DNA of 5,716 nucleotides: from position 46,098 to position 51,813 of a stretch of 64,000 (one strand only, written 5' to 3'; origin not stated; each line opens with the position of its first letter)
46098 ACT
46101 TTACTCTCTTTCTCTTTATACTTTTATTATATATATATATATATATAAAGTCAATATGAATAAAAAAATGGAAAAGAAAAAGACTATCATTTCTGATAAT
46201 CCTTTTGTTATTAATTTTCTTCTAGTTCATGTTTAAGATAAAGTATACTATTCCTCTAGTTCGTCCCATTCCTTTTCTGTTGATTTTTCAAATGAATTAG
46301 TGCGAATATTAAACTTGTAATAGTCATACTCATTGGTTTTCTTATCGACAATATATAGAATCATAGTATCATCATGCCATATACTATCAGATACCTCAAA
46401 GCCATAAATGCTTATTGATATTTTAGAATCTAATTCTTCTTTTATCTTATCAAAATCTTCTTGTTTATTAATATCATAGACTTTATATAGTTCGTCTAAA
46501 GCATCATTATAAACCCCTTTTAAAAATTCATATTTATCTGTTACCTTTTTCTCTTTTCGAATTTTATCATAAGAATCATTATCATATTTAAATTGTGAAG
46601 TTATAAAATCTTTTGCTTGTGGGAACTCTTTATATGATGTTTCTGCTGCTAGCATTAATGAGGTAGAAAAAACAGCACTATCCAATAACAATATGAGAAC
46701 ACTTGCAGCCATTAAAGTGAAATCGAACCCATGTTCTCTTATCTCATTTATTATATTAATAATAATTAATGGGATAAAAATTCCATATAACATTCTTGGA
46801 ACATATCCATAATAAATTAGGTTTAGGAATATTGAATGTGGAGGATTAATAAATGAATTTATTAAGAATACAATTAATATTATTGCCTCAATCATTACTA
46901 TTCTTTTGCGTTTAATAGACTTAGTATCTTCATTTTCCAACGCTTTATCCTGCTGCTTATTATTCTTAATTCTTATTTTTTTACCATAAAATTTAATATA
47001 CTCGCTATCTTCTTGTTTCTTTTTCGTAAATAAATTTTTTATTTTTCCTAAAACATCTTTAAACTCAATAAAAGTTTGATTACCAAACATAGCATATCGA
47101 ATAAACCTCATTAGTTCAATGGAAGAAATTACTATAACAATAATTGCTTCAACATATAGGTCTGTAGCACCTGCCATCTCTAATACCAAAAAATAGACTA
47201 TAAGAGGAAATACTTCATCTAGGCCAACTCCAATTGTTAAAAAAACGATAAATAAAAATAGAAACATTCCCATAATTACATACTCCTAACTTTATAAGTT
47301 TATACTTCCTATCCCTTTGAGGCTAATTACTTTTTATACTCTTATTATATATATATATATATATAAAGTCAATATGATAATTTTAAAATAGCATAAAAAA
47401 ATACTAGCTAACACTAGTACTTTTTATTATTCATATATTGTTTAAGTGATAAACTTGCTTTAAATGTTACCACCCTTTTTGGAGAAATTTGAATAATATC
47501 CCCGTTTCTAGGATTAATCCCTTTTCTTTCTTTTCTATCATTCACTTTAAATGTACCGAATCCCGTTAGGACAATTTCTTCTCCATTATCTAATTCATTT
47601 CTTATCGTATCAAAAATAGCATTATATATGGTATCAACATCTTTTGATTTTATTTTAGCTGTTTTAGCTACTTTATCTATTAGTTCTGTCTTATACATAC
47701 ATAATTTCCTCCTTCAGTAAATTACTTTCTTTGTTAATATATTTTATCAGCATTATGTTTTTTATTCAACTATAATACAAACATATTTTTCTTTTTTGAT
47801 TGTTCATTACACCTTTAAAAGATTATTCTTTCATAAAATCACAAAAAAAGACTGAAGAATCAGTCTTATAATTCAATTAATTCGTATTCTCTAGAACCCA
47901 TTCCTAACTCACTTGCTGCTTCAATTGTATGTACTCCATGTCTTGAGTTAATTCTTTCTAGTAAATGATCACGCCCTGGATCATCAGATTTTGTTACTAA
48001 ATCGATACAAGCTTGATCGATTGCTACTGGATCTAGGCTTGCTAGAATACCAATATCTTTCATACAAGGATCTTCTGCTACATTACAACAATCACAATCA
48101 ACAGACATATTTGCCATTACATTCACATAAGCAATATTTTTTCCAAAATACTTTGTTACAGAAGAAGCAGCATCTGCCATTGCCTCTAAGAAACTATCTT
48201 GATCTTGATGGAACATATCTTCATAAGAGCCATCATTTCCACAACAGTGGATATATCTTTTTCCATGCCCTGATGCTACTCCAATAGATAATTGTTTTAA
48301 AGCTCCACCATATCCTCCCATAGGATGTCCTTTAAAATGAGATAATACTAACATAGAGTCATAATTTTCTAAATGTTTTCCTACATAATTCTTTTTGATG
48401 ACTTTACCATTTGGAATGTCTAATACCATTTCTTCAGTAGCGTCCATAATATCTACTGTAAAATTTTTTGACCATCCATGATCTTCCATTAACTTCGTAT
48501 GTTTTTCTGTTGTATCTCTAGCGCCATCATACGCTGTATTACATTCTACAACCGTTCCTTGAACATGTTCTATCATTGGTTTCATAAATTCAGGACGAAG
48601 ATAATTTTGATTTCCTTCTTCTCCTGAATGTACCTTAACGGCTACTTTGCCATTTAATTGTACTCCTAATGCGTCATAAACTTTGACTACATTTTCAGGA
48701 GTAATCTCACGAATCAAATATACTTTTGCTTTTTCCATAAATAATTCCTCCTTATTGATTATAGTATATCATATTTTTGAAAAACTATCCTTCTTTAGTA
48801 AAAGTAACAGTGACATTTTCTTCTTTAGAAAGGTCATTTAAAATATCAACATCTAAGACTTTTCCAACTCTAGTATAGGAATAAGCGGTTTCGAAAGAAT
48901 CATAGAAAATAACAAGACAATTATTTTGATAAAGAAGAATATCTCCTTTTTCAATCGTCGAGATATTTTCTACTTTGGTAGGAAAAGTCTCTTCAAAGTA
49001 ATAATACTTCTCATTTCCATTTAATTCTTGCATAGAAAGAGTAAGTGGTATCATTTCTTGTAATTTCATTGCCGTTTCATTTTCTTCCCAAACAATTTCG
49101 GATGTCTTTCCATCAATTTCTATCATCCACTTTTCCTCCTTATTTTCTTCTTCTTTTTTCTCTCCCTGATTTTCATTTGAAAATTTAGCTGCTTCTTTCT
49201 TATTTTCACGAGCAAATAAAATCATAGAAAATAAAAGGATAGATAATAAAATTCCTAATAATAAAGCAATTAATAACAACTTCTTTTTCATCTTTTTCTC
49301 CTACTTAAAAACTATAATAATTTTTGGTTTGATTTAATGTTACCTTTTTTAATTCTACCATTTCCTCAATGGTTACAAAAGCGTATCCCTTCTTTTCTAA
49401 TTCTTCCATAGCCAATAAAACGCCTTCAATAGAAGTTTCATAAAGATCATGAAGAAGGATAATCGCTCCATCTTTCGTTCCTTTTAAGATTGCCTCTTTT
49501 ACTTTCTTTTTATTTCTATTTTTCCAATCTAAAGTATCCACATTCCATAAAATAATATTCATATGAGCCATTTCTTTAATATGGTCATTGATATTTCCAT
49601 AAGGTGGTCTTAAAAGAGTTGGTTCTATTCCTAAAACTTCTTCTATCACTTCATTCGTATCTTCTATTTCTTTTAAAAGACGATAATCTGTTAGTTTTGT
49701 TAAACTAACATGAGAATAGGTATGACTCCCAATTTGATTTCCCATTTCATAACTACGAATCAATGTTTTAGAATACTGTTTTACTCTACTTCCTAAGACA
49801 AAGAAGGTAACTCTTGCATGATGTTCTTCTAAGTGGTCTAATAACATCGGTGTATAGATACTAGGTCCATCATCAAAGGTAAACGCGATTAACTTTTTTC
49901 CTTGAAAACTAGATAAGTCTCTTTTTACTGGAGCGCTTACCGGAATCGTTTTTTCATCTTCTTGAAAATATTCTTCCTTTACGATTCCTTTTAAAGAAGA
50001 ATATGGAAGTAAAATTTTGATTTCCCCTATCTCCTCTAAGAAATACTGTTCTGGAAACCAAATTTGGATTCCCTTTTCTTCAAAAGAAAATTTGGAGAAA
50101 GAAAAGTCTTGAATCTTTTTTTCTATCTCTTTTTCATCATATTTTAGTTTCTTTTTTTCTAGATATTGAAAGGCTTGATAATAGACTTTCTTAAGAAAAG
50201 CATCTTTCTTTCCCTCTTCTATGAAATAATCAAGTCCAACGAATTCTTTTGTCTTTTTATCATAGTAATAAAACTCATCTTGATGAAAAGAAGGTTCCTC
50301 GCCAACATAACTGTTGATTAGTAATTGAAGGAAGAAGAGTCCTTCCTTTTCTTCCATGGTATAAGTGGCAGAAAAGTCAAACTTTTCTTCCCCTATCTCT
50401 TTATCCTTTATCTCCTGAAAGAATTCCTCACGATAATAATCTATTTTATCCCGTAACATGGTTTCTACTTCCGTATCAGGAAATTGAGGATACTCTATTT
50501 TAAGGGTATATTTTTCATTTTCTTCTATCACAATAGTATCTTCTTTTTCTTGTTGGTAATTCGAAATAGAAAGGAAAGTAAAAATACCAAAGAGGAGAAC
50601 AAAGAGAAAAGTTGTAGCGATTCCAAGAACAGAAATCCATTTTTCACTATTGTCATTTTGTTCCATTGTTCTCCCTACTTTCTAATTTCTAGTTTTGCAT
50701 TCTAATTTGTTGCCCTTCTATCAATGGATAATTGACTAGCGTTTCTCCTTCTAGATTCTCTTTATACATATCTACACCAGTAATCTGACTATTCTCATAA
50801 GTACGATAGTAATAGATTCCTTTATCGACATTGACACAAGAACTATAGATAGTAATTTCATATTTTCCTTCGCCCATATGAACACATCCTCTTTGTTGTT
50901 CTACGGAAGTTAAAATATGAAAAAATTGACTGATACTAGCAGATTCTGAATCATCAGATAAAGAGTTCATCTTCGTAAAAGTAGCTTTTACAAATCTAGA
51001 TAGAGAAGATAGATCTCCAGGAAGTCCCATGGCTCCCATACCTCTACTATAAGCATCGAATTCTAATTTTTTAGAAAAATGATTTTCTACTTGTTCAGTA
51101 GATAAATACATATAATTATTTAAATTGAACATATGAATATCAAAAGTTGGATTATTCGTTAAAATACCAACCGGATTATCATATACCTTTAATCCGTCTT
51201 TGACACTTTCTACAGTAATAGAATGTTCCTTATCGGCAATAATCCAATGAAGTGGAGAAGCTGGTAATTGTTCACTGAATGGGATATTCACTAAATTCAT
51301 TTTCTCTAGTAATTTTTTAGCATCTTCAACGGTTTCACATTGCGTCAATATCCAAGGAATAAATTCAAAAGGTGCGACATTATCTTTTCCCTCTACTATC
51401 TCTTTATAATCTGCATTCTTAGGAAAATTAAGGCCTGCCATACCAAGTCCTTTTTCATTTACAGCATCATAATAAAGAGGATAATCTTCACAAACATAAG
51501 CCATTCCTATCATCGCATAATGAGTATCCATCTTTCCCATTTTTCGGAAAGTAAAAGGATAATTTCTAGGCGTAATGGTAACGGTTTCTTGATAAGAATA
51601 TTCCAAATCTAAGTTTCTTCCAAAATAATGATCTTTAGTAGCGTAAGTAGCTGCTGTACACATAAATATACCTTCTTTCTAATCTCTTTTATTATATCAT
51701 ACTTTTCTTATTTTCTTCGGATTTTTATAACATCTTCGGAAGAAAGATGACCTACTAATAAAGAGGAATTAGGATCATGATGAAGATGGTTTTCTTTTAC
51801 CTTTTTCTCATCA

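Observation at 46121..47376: Duplicated promoter module with a (TA)10 tract between -35 and -10: candidate phase-variable switch for two membrane proteins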

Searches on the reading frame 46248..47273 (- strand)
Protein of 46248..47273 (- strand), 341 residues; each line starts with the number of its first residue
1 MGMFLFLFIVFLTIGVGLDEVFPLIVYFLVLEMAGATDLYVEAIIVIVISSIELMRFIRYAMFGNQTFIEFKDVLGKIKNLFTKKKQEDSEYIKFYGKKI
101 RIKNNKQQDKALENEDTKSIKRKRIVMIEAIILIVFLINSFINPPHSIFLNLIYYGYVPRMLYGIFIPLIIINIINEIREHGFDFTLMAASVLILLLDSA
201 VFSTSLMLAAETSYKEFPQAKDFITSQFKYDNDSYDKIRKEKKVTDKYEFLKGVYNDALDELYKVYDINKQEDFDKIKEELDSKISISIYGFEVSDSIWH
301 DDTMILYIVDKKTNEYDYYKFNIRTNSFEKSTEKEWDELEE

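Call 6: search_protein_families(library=pfam, proteins=[window:46248-47273:-], max_evalue=0.01)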
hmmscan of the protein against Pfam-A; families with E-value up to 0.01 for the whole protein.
window:46248-47273:- (341 aa): 0 families

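Call 8: find_encoding_contigs(protein=window:46248-47273:-, flank=3000, max_places=10)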
Protein window:46248-47273:- (341 aa): 7 contigs read that carry it; 7 places shown.
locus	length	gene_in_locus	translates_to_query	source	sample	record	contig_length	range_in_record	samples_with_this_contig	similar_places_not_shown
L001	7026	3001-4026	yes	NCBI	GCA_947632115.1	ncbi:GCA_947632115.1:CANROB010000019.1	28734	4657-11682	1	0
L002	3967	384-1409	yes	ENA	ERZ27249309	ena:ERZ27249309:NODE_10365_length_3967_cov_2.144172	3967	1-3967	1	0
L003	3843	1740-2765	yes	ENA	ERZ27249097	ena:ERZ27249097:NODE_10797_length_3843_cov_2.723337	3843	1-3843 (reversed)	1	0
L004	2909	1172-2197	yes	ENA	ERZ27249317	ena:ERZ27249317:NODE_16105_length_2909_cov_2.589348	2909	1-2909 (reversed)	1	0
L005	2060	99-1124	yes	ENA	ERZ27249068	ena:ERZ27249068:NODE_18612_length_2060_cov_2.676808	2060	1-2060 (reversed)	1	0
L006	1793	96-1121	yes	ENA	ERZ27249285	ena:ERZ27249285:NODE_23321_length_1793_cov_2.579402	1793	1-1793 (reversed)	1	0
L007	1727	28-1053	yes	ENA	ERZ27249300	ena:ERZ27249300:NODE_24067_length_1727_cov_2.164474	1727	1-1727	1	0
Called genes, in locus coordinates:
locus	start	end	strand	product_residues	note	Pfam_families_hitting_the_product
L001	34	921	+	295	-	PF08902:DUF1848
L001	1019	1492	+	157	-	PF18050:Cyclophil_like2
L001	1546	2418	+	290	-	PF04015:DUF362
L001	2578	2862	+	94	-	PF00216:Bac_DNA_binding, PF18291:HU-HIG (weak)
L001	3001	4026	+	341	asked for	-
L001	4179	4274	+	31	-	-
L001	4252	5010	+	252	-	-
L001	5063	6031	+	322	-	PF14903:WG_beta_rep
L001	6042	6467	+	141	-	-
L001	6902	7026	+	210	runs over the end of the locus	PF01510:Amidase_2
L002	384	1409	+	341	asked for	-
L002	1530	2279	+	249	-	-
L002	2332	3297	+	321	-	PF14903:WG_beta_rep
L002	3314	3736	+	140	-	-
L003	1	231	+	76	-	?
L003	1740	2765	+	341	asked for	-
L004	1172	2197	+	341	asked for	-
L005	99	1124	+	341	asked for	-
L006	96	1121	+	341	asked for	-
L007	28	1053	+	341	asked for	-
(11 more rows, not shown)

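Call 12: find_homologous_proteins(query=window:46248-47273:-)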
Query window:46248-47273:- (341 aa): 4 proteins with E <= 0.001 among 2210 candidates.
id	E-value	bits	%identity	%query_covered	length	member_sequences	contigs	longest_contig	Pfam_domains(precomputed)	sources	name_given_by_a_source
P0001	2.2e-214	729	100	100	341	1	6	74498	-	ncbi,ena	-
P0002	1.3e-108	381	58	97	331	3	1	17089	-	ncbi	-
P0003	1.4e-80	289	49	97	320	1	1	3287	-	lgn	-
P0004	2.5e-47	180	38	65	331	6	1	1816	-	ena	-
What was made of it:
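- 46248..47273 (-): 341-aa polytopic membrane protein: about 6 TM segments and an acidic C-terminal domain of about 130 aa. Function unknown. Only 4 clusters among 5.8e9 proteins (call 12).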

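Call 13: find_encoding_contigs(protein=P0002, flank=5000, max_places=6)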
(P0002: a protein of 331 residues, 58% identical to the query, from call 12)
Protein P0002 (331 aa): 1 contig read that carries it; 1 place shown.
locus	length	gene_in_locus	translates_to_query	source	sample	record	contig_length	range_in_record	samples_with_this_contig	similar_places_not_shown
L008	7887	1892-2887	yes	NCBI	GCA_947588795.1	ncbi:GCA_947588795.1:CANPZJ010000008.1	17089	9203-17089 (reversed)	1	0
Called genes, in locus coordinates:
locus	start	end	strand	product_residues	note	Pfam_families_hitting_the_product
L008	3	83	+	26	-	?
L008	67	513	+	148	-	-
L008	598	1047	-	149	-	PF12844:HTH_19, PF01381:HTH_3, PF13560:HTH_31, PF12844:HTH_19, PF01381:HTH_3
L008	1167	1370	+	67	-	-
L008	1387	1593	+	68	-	-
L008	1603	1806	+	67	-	PF13412:HTH_24, PF08279:HTH_11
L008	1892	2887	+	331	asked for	-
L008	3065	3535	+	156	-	-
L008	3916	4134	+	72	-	PF13828:DUF4190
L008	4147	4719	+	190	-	-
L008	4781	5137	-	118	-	-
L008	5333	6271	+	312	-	-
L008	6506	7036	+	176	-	PF01966:HD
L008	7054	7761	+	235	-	PF01255:Prenyltransf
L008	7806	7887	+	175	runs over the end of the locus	-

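Call 14: find_encoding_contigs(protein=P0003, flank=5000, max_places=6)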
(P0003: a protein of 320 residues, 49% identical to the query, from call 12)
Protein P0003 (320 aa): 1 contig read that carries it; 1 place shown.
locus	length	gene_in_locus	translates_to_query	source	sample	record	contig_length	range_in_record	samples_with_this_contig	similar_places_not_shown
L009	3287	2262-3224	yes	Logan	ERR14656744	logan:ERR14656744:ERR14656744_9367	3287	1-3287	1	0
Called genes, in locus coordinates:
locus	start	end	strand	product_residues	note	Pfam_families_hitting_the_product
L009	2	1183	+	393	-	?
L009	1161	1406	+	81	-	PF01713:Smr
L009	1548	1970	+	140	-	-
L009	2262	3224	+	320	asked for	-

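Call 15: find_encoding_contigs(protein=P0004, flank=5000, max_places=6)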
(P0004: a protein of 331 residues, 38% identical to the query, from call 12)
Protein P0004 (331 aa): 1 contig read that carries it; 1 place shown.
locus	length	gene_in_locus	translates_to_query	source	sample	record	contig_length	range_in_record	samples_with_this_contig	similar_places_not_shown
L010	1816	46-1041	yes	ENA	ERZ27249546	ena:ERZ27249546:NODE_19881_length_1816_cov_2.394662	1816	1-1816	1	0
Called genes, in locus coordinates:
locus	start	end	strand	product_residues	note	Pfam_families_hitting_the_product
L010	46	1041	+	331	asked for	-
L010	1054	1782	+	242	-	-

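Call 37: search_protein_families(library=phrogs, proteins=[window:46248-47273:-], max_evalue=0.01)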
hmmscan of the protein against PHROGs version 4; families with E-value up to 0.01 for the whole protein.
window:46248-47273:- (341 aa): 0 families

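Call 38: search_protein_families(library=padloc, proteins=[window:46248-47273:-], max_evalue=0.01)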
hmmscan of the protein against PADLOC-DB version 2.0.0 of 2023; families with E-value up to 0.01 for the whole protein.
window:46248-47273:- (341 aa): 0 families
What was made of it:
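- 46248..47273 (-): No Pfam, PHROG or PADLOC match (calls 6, 37, 38).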

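Call 59: predict_structure(alignment_id=A1)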
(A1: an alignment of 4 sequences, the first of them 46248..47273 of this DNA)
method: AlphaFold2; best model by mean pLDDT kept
length: 341 residues; sequences in the alignment: 4
mean_pLDDT: 53.6   pTM: 0.36
mean pLDDT of the five models: 53.6, 52.6, 51.4, 51.3, 50.6
residues with pLDDT >= 90: 20; 70-90: 81; 50-70: 14; < 50: 226
segments of 3 or more residues with pLDDT < 50: 1-180, 187-230
pLDDT, mean of each block of 10 residues (from residue 1): 40 39 39 37 41 40 32 36 33 31 32 32 39 42 38 44 44 47 48 47 46 43 40 65 81 90 88 88 75 82 87 80 90 82 67
secondary structure, 60 per line:
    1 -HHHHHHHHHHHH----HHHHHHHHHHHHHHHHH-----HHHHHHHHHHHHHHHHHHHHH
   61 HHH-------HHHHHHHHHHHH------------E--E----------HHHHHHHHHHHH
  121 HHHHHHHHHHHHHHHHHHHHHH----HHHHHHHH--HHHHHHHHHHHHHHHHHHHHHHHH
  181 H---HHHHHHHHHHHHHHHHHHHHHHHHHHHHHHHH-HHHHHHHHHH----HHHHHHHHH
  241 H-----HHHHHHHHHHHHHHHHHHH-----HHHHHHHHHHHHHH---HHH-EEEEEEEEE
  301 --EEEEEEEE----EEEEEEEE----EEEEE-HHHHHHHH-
elements in order: H2-13 H18-34 H40-63 H71-82 H109-142 H147-154 H157-181 H185-216 H218-227 H232-241 H247-265 H271-284 E292-300 E303-310 E315-322 E327-331 H333-340

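Call 64: fold_search(model_id=the predicted structure, library=pdb)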
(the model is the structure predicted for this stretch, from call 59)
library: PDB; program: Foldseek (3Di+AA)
matches with E <= 10: 476; with E <= 0.001: 0
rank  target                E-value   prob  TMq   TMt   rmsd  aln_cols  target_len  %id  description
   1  8veh_C                4.8e-01  0.85  0.12  0.20   7.9        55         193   14  Crystal structure of outer membrane lipoprotein carrier protein (LolA) from Rickettsia bellii (released 2023-12-27)
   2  8veh_B                6.2e-01  0.96  0.11  0.19   0.7        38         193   16  Crystal structure of outer membrane lipoprotein carrier protein (LolA) from Rickettsia bellii (released 2023-12-27)
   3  9azz_B                9.1e-01  0.60  0.12  0.22   6.7        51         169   20  Crystal structure of outer membrane lipoprotein carrier protein (LolA) from Ehrlichia ruminantium (released 2024-03-20)
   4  9j25_B                1.0e+00  0.21  0.09  0.07  12.0        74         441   11  Structural basis of the bifunctionality of M. salinexigens ZYF650T glucosylglycerol phosphorylase in glucosylglycerol  (released 2025-09-03)
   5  8veh_A                1.1e+00  0.72  0.11  0.20   7.3        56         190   12  Crystal structure of outer membrane lipoprotein carrier protein (LolA) from Rickettsia bellii (released 2023-12-27)
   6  9j25_C                1.1e+00  0.18  0.09  0.08  12.0        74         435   11  Structural basis of the bifunctionality of M. salinexigens ZYF650T glucosylglycerol phosphorylase in glucosylglycerol  (released 2025-09-03)
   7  7xdr_A                1.3e+00  0.16  0.09  0.07  12.7        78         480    9  Crystal structure of a glucosylglycerol phosphorylase from Marinobacter adhaerens (released 2023-02-08)
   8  7xdr_E                1.3e+00  0.15  0.09  0.07  12.7        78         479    9  Crystal structure of a glucosylglycerol phosphorylase from Marinobacter adhaerens (released 2023-02-08)
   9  9j1u_A                1.3e+00  0.15  0.09  0.07  12.8        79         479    9  Structural basis of the bifunctionality of M. salinexigens ZYF650T glucosylglycerol phosphorylase in glucosylglycerol  (released 2025-09-10)
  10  7xdq                  1.3e+00  0.13  0.09  0.07  12.4        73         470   15  Crystal structure of a glucosylglycerol phosphorylase mutant from Marinobacter adhaerens (released 2023-02-08)
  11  5nmw_C                1.4e+00  0.33  0.09  0.08   8.5        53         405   15  Crystal Structure of the pyrrolizidine alkaloid N-oxygenase from Zonocerus variegatus in complex with FAD (released 2018-03-14)
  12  8blw_B                1.5e+00  0.63  0.11  0.06   1.9        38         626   16  Vitamin B12 transporter BtuB1 with lipoprotein BtuG1 from B. theta (released 2023-08-16)
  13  5nmw_D                1.5e+00  0.28  0.09  0.08   8.6        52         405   15  Crystal Structure of the pyrrolizidine alkaloid N-oxygenase from Zonocerus variegatus in complex with FAD (released 2018-03-14)
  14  5hvu_A                1.5e+00  0.14  0.11  0.09   9.4        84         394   18  Rho-associated protein kinase 1 (ROCK 1) in complex with a pyridine thiazole piperidine inhibitor (released 2017-02-08)
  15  5nmx_D                1.6e+00  0.30  0.09  0.08   8.6        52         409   15  Crystal Structure of the pyrrolizidine alkaloid N-oxygenase from Zonocerus variegatus in complex with FAD and NADP+ (released 2018-03-14)
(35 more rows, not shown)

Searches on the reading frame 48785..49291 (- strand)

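Call 6: search_protein_families(library=pfam, proteins=[window:48785-49291:-], max_evalue=0.01)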
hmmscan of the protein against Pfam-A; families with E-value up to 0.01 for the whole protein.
window:48785-49291:- (168 aa): 1 family
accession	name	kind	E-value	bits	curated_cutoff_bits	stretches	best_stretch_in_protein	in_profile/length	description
PF18050.6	Cyclophil_like2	-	2.5e-29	102.1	22.7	1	57-164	1-114/115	Cyclophilin-like family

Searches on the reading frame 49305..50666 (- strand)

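Call 6: search_protein_families(library=pfam, proteins=[window:49305-50666:-], max_evalue=0.01)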
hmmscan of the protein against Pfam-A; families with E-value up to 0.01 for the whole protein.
window:49305-50666:- (453 aa): 1 family
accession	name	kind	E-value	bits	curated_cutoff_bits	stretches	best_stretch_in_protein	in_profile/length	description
PF01522.26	Polysacc_deac_1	-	4.6e-34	117.5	23.1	1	256-367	5-116/124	Polysaccharide deacetylase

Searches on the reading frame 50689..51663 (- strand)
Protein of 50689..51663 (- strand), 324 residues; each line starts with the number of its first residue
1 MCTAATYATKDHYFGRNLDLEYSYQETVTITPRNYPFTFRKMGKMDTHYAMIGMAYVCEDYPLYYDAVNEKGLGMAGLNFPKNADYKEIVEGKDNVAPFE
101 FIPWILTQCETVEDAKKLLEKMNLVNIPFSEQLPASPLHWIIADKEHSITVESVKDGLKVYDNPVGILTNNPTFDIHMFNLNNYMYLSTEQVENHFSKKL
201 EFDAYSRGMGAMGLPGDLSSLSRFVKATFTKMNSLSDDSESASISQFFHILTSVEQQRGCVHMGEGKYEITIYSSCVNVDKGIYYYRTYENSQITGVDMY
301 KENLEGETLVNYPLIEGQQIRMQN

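Call 69: search_protein_families(library=pfam, proteins=[window:50689-51663:-], max_evalue=0.00001)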
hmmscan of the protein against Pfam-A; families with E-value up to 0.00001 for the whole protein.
window:50689-51663:- (324 aa): 1 family
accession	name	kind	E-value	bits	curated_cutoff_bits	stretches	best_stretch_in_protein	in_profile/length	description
PF02275.23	CBAH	-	2.5e-107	359.6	20.4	1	2-311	1-315/316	Linear amide C-N hydrolases, choloylglycine hydrolase family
